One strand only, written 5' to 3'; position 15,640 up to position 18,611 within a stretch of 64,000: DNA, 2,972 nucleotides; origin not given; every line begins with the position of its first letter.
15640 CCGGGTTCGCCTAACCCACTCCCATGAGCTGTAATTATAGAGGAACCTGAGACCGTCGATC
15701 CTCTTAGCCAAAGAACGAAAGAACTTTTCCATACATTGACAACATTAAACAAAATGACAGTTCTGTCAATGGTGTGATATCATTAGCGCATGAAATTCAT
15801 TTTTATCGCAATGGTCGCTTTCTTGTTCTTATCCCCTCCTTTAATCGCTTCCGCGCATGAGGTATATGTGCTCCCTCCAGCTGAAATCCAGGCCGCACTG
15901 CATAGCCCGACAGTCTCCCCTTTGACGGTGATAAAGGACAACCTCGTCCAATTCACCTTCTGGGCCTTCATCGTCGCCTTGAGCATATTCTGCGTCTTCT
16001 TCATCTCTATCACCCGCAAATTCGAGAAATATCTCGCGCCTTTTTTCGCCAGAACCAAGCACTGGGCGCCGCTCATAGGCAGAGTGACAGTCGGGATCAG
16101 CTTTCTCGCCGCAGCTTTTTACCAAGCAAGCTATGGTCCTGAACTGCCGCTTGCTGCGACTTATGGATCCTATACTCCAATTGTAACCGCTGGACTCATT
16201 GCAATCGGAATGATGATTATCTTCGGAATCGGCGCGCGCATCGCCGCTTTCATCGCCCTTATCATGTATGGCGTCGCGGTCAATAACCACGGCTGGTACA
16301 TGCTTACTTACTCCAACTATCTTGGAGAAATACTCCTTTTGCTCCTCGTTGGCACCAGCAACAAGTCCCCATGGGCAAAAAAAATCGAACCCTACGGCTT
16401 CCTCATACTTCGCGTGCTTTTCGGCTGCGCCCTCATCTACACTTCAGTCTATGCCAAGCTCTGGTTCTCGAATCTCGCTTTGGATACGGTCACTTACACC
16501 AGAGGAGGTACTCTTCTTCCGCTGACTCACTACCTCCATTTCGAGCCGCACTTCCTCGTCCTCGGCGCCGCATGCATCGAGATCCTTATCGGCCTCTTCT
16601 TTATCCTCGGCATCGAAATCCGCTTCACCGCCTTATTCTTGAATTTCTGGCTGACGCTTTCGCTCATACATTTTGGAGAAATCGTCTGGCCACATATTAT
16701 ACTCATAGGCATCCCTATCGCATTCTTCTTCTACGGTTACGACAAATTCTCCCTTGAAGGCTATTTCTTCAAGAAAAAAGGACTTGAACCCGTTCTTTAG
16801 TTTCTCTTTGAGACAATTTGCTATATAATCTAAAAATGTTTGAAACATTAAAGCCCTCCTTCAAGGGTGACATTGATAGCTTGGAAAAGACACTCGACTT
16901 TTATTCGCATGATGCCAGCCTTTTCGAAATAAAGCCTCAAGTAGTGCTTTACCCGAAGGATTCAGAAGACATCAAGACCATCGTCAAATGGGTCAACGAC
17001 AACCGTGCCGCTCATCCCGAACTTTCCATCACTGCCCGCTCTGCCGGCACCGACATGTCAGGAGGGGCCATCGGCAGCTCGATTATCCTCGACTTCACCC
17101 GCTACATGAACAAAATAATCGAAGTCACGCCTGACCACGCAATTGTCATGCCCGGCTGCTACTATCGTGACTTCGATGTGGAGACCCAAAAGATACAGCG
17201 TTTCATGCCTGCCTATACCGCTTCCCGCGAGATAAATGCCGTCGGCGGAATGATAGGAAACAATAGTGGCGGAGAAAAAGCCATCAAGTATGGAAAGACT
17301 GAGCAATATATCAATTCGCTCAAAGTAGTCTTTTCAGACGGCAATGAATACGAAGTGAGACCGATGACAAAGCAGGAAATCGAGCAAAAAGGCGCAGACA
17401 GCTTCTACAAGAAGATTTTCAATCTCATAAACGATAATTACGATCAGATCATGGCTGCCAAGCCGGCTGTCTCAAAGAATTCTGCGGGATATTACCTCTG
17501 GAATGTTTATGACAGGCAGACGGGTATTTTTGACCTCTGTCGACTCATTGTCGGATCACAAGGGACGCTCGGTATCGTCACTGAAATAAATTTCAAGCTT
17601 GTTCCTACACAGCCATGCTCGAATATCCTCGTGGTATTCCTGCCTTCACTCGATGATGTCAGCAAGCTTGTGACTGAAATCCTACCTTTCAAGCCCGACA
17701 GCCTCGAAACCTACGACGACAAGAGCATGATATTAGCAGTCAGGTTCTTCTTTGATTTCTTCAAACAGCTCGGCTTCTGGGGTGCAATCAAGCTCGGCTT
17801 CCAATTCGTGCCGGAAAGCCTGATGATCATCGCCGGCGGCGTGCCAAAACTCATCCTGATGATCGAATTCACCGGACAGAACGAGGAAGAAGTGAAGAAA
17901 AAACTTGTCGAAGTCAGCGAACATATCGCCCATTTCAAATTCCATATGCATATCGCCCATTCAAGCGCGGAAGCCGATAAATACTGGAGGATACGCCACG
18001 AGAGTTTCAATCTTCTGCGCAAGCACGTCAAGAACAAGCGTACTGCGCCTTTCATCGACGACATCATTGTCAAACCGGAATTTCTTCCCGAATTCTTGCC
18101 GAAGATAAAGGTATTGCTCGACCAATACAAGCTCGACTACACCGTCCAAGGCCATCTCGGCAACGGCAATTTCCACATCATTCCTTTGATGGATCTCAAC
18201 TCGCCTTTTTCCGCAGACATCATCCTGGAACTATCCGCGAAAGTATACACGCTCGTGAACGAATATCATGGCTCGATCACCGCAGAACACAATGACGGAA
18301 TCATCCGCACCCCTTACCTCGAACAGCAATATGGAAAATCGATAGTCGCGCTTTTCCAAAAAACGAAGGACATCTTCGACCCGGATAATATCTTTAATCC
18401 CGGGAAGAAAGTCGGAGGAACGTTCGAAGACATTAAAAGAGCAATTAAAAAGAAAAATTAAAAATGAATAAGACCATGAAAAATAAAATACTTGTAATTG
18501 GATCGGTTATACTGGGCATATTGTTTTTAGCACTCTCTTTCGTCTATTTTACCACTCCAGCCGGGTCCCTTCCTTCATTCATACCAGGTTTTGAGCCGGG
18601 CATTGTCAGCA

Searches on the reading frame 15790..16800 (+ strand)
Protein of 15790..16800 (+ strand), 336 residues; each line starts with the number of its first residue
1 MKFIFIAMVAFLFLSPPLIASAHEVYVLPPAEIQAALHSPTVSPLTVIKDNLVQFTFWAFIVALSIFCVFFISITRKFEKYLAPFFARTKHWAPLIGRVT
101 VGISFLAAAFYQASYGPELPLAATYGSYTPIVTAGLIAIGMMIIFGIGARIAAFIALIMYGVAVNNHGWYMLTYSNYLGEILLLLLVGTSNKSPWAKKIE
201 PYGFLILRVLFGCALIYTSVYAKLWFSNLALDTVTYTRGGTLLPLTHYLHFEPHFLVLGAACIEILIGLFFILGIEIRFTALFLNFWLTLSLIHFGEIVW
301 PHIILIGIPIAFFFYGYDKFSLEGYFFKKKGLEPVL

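Call 44: search_protein_families(library=pfam, proteins=[window:15790-16800:+], max_evalue=0.0001)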
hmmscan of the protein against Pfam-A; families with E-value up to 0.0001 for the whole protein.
window:15790-16800:+ (336 aa): 1 family
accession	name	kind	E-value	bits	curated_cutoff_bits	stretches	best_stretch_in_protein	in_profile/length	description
PF07681.17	DoxX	-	6.6e-05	23.9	23.6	1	204-288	2-76/85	DoxX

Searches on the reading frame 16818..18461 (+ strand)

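Call 44: search_protein_families(library=pfam, proteins=[window:16818-18461:+], max_evalue=0.0001)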
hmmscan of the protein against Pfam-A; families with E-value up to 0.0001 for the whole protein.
window:16818-18461:+ (547 aa): 2 families
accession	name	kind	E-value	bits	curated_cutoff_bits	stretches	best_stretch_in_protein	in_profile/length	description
PF02913.24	FAD-oxidase_C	-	3.1e-42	145.5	21.2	1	269-530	6-247/248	FAD linked oxidases, C-terminal domain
PF01565.28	FAD_binding_4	-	2.1e-24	86.2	26.4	1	40-178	1-136/139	FAD binding domain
